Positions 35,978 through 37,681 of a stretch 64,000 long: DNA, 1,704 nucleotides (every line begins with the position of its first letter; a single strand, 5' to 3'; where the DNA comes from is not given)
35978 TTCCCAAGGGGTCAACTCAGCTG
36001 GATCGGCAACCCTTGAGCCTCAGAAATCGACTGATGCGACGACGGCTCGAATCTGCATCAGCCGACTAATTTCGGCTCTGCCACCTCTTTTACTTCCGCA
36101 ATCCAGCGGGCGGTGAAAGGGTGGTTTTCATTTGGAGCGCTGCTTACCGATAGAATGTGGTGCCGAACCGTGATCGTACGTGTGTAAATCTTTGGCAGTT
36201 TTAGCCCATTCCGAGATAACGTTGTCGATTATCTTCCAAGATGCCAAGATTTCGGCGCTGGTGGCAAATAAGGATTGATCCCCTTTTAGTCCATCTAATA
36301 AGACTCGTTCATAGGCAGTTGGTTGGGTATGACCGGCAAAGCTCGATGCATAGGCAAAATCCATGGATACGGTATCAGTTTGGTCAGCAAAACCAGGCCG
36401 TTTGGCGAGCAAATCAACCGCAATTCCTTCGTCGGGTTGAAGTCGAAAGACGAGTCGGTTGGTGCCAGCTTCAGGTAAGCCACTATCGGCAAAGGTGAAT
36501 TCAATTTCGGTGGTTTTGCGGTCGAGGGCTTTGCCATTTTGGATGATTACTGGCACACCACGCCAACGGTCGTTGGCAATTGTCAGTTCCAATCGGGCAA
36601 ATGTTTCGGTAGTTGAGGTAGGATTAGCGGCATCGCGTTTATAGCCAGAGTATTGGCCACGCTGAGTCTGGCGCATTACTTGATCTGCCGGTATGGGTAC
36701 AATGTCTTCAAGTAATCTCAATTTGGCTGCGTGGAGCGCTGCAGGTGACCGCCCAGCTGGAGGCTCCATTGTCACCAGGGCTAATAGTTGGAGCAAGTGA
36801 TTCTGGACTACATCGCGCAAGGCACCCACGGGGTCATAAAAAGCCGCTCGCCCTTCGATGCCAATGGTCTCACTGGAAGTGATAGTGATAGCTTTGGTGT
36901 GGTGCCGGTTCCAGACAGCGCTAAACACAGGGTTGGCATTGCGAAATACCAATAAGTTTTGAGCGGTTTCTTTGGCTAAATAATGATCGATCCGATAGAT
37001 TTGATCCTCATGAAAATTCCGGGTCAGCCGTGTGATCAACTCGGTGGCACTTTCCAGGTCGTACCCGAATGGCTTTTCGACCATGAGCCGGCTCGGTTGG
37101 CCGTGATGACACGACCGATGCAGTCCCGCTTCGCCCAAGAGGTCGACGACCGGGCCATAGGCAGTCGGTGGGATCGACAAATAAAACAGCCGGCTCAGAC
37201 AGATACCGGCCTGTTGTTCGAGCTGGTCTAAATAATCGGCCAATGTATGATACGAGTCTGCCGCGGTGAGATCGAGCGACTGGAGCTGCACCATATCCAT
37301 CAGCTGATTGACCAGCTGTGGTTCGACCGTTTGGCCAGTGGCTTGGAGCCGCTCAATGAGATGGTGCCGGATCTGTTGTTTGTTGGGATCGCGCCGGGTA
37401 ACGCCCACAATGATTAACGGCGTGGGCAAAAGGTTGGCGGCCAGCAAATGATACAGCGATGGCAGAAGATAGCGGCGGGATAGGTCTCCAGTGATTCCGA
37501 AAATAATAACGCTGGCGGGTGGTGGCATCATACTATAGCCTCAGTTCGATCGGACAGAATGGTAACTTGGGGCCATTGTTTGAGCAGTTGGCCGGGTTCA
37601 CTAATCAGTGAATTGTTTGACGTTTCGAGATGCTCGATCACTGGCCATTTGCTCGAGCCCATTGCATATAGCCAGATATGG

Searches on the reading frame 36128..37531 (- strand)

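Call 38: search_protein_families(library=pfam, proteins=[window:36128-37531:-], max_evalue=0.00001)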
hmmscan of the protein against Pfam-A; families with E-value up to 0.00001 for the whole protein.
window:36128-37531:- (467 aa): 2 families
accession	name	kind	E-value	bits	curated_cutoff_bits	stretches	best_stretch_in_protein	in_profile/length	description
PF02781.21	G6PD_C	-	1.3e-80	271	27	1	194-457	1-279/296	Glucose-6-phosphate dehydrogenase, C-terminal domain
PF00479.28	G6PD_N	-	1.1e-50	173.2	22.1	1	9-192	1-183/183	Glucose-6-phosphate dehydrogenase, NAD binding domain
